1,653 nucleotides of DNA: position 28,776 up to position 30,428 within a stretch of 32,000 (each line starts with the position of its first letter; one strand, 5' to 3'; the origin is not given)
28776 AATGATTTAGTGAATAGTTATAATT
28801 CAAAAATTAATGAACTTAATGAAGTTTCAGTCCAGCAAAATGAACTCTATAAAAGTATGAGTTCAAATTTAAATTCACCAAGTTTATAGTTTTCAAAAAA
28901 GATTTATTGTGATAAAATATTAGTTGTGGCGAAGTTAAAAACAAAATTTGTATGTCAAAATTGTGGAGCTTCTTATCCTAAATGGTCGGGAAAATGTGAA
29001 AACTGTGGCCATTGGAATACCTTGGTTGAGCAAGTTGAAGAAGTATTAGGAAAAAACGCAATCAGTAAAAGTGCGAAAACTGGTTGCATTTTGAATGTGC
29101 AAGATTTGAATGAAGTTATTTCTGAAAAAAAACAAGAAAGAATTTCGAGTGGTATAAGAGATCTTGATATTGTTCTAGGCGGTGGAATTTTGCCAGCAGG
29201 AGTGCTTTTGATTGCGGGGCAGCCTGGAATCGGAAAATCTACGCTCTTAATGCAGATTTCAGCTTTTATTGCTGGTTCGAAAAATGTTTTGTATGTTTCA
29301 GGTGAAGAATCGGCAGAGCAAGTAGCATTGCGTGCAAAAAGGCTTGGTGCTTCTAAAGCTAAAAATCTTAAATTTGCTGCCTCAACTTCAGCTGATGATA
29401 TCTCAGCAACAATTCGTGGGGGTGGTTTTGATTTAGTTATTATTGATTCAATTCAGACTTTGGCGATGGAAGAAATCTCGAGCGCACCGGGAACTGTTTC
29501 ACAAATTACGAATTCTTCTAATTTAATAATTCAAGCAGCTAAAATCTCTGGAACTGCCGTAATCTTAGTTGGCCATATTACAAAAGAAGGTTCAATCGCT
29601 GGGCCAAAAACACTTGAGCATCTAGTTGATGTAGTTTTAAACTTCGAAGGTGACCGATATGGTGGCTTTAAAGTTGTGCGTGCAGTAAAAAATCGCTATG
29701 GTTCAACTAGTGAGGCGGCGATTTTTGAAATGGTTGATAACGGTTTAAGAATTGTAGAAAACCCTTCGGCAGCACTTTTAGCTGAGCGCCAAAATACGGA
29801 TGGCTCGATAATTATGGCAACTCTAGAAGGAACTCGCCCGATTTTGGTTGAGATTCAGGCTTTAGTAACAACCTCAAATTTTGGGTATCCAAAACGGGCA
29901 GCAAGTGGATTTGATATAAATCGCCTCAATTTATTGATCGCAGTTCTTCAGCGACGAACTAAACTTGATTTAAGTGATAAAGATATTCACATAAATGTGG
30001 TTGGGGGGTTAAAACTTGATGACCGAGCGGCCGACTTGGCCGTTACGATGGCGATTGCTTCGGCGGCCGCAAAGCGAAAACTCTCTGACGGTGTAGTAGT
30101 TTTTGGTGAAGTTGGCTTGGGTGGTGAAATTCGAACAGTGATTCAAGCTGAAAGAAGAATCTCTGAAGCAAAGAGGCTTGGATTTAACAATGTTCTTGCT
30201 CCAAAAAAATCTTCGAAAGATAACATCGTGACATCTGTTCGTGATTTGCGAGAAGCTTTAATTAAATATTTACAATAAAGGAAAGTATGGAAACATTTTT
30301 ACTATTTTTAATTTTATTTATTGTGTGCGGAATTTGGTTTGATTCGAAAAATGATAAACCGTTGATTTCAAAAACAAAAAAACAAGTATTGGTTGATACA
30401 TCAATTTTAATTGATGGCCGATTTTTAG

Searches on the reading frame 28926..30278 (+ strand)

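Call 34: search_protein_families(library=pfam, proteins=[window:28926-30278:+], max_evalue=0.01)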
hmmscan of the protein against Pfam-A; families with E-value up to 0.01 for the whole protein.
window:28926-30278:+ (450 aa): 15 families
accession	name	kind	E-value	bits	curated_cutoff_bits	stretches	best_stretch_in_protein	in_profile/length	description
PF13481.12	AAA_25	-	2.4e-14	53.8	27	1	83-222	25-194/195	AAA domain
PF06745.19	ATPase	-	5e-14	52.7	26.6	1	74-279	2-229/231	KaiC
PF18073.7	Zn_ribbon_LapB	-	2.2e-10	40.5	25.7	1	8-35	1-28/28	Rubredoxin metal binding domain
PF03796.21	DnaB_C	-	2.9e-08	33.9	27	1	73-137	2-67/255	DnaB-like helicase C terminal domain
PF13541.12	ChlI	-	4e-08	33.6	27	1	345-428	36-120/121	Subunit ChlI of Mg-chelatase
PF05362.19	Lon_C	-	6.3e-07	29.6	21.1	1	349-432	91-175/205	Lon protease (S16) C-terminal proteolytic domain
PF13479.12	AAA_24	-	4.1e-05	24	27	1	94-194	5-94/195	AAA domain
PF13401.12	AAA_22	-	0.00016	22.4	27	1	91-217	5-123/130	AAA domain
PF07728.20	AAA_5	-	0.00044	20.7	22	1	94-140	2-47/139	AAA domain (dynein-related subfamily)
PF20720.3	nSTAND3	-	0.00044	20.4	27.2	1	92-134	18-61/155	Novel STAND NTPase 3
PF25199.1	nSTAND_NTPase5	-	0.0013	19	34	1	92-131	42-83/145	Novel STAND NTPase 5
PF13173.12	AAA_14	-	0.0018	18.7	27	1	93-178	4-73/129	AAA domain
PF13191.12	AAA_16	-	0.003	18.5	32.6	1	92-129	25-61/167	AAA ATPase domain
PF00005.33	ABC_tran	-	0.0051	17.8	25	0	93-146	13-67/137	ABC transporter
PF09848.15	SLFN-g3_helicase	-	0.0061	16.3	24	1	93-217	3-123/354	Schlafen group 3, DNA/RNA helicase domain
